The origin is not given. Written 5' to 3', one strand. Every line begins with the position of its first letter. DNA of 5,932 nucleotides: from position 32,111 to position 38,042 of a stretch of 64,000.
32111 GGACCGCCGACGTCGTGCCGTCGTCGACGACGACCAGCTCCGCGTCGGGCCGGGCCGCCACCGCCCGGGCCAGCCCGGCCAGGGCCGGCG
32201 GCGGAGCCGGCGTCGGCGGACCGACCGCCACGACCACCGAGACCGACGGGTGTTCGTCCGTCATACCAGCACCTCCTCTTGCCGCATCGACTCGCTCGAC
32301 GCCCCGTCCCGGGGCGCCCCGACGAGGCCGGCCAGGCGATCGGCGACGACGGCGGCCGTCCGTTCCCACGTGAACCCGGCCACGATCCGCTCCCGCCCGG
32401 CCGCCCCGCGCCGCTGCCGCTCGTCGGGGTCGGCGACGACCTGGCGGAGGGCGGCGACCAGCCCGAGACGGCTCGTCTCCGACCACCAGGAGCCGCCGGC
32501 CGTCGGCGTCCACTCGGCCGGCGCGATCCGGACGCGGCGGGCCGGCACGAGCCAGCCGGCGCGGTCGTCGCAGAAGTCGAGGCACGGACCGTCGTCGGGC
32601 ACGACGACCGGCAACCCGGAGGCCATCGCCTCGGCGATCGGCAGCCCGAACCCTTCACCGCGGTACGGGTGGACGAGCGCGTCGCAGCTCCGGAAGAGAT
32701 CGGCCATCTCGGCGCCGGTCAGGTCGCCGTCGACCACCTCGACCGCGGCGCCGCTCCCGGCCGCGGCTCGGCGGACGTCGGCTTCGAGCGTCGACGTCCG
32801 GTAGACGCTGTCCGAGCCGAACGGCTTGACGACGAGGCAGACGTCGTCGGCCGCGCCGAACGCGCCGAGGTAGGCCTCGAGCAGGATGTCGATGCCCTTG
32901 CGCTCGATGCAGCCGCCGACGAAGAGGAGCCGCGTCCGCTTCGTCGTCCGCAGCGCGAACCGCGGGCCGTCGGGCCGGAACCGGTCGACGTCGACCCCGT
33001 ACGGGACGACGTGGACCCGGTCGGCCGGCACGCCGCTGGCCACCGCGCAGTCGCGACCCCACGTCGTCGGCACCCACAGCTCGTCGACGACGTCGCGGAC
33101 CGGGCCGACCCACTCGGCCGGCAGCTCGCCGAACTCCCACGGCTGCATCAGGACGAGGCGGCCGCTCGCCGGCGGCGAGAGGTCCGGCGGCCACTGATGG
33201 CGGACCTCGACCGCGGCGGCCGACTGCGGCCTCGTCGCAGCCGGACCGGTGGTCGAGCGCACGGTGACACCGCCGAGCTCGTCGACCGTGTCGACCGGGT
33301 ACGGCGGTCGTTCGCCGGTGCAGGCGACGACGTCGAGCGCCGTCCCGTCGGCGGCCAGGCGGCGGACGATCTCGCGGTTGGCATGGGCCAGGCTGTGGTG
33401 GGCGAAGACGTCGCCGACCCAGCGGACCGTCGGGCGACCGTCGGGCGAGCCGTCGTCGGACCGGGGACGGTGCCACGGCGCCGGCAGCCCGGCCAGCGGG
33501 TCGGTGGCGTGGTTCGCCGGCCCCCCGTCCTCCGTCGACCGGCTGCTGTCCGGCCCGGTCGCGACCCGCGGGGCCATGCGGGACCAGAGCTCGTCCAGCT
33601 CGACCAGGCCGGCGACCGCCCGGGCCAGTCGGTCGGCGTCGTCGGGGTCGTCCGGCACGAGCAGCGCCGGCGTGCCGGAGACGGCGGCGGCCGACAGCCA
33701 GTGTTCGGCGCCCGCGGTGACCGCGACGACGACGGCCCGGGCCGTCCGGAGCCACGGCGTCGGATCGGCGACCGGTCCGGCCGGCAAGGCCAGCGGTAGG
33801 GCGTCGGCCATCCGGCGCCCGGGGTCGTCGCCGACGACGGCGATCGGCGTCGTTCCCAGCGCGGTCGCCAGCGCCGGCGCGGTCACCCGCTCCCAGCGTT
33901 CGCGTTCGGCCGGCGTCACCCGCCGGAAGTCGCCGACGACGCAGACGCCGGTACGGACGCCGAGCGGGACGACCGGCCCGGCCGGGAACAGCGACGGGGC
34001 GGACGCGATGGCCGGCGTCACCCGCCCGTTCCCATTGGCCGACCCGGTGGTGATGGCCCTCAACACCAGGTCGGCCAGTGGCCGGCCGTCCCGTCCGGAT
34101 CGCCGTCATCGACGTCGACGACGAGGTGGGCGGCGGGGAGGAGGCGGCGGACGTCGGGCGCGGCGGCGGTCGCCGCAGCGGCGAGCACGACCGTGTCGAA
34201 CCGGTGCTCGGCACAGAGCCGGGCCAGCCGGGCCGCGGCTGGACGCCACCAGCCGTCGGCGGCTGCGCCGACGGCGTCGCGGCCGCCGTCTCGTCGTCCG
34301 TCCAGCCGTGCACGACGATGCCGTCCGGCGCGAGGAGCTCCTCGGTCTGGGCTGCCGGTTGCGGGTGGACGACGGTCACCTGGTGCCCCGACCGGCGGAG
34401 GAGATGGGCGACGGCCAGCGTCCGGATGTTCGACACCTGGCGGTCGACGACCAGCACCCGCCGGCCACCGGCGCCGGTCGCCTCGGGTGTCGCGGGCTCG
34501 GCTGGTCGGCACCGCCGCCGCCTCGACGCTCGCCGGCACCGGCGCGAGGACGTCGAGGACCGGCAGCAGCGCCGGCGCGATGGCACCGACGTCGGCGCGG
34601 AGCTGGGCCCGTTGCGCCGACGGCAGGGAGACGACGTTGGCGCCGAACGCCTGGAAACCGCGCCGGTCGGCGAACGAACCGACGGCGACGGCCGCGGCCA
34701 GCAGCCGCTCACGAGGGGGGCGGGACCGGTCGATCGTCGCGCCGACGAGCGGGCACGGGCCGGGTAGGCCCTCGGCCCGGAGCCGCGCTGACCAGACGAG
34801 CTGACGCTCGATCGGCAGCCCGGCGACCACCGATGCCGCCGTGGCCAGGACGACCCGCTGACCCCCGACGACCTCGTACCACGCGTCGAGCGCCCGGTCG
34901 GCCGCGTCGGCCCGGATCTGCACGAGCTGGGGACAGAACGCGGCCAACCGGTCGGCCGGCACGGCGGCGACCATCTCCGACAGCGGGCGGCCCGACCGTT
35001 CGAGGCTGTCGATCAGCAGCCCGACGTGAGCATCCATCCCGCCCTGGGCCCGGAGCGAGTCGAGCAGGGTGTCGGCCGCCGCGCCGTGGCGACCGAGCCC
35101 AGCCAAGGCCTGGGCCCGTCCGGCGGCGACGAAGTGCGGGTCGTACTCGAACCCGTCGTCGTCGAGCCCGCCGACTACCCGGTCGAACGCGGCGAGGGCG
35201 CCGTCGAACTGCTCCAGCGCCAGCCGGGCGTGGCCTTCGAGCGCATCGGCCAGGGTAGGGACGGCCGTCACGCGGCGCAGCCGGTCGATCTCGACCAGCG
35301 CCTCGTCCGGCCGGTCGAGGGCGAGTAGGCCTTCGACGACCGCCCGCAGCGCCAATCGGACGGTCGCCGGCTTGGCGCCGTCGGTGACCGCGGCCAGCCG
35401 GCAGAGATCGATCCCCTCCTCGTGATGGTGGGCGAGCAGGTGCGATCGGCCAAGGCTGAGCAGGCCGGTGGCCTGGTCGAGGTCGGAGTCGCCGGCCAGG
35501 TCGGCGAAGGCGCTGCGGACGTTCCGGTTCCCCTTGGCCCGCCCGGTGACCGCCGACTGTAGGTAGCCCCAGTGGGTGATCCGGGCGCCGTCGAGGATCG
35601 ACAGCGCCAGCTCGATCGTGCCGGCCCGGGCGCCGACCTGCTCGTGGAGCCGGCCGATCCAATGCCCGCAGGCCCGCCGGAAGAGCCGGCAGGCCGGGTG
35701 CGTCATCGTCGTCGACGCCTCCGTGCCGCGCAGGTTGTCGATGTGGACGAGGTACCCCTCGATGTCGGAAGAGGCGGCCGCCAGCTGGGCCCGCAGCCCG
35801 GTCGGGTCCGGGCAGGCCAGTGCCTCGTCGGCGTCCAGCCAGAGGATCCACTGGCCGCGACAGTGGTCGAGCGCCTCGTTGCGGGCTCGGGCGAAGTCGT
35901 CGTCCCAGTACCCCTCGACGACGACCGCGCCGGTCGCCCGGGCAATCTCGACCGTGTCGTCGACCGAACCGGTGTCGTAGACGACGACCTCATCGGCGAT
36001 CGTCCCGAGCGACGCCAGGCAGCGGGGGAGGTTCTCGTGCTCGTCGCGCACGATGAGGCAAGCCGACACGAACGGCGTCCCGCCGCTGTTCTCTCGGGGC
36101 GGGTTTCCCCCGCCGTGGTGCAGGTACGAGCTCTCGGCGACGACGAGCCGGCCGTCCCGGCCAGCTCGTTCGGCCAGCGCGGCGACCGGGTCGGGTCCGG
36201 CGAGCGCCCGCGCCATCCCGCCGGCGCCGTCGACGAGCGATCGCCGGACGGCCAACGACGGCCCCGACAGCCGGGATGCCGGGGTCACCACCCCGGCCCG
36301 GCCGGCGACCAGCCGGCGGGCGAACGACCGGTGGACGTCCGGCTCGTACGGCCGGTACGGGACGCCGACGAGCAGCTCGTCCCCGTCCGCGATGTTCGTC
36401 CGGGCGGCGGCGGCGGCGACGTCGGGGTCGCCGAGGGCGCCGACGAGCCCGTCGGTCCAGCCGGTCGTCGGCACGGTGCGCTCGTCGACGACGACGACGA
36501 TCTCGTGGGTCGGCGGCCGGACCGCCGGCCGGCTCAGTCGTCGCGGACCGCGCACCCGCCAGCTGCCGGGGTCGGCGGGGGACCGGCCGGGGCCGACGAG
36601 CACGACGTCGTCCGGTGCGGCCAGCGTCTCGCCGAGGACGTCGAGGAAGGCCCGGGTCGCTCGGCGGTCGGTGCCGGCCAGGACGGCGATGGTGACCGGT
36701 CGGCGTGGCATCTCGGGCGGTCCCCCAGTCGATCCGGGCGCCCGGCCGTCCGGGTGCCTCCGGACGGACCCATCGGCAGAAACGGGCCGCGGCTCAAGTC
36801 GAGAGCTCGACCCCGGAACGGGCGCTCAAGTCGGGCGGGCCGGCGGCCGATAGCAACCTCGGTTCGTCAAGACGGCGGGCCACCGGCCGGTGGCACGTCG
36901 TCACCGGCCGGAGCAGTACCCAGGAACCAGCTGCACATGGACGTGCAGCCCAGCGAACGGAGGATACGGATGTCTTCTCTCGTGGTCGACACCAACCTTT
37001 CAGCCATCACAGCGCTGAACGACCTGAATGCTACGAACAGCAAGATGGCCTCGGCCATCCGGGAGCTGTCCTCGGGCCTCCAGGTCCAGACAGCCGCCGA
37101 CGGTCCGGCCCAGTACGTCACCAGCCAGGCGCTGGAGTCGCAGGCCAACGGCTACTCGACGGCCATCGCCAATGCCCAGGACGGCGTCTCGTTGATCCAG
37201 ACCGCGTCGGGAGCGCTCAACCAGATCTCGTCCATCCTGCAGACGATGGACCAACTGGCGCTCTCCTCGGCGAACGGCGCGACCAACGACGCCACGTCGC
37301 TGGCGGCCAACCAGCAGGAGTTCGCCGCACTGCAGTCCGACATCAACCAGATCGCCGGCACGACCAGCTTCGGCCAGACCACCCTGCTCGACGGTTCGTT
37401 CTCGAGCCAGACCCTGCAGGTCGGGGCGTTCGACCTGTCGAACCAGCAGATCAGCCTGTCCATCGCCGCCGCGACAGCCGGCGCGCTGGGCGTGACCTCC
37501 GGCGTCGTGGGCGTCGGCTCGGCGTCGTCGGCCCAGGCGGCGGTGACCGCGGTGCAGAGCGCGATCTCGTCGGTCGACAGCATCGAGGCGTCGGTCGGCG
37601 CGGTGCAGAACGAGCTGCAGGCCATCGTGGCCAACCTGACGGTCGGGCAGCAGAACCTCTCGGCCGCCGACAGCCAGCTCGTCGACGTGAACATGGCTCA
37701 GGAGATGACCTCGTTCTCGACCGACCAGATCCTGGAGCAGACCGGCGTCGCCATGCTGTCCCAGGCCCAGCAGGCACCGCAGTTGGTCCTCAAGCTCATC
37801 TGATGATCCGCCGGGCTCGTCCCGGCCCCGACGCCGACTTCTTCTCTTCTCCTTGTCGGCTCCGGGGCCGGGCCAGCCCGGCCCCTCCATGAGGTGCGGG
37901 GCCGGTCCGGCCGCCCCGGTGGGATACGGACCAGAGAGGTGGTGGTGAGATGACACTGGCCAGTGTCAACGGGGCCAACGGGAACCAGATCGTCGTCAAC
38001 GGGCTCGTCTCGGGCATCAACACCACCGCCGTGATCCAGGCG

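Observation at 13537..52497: One conserved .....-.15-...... motif heads nearly every flagellar transcription unit, including early genes and fliA itself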

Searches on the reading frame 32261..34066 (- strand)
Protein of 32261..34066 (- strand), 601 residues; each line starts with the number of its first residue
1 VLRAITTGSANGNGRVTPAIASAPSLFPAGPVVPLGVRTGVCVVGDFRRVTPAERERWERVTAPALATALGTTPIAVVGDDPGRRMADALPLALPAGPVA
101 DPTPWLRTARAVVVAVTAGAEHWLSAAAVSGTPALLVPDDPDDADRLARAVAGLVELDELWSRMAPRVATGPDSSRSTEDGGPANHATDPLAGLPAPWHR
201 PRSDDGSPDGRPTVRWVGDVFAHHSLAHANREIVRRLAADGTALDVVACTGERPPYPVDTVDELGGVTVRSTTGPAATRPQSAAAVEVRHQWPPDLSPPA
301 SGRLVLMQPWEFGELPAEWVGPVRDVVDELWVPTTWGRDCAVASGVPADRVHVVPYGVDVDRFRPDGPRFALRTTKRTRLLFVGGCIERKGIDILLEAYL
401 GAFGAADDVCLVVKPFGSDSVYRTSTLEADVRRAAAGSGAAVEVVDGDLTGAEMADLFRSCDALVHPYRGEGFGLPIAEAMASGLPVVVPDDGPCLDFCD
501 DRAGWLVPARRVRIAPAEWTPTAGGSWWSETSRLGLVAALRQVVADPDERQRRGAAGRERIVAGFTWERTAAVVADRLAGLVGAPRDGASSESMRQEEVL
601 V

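Call 7: search_protein_families(library=pfam, proteins=[window:32261-34066:-])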
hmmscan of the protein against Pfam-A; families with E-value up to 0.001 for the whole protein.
window:32261-34066:- (601 aa): 5 families
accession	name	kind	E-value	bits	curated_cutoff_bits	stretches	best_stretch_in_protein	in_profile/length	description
PF13692.12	Glyco_trans_1_4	-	8.4e-17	62.2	27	1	378-510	2-127/142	Glycosyl transferases group 1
PF00534.26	Glycos_transf_1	-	1.3e-13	51.3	26.4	1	375-510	13-143/172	Glycosyl transferases group 1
PF20706.3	GT4-conflict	-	2.1e-13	50.5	26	1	348-572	171-383/385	Family 4 Glycosyltransferase in conflict systems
PF13524.12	Glyco_trans_1_2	-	1.9e-08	34.8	25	1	444-572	30-140/144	Glycosyl transferase-like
PF13439.12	Glyco_transf_4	-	5.1e-05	23.8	28.5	0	330-362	137-170/170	Glycosyltransferase Family 4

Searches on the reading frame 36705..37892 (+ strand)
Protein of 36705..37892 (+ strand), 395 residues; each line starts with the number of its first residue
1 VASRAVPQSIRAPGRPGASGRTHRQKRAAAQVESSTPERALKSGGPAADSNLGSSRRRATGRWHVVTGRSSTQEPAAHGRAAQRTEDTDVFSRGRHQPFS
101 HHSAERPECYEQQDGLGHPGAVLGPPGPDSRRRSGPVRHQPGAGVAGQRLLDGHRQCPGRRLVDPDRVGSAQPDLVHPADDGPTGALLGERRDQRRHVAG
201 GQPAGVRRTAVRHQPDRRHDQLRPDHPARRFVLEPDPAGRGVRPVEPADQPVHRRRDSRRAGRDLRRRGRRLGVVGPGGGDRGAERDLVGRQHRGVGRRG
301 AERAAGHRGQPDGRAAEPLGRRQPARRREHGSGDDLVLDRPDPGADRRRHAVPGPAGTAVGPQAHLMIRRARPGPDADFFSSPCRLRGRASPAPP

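Call 8: search_protein_families(library=pfam, proteins=[window:36705-37892:+])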
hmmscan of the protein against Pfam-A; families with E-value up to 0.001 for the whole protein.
window:36705-37892:+ (395 aa): 0 families
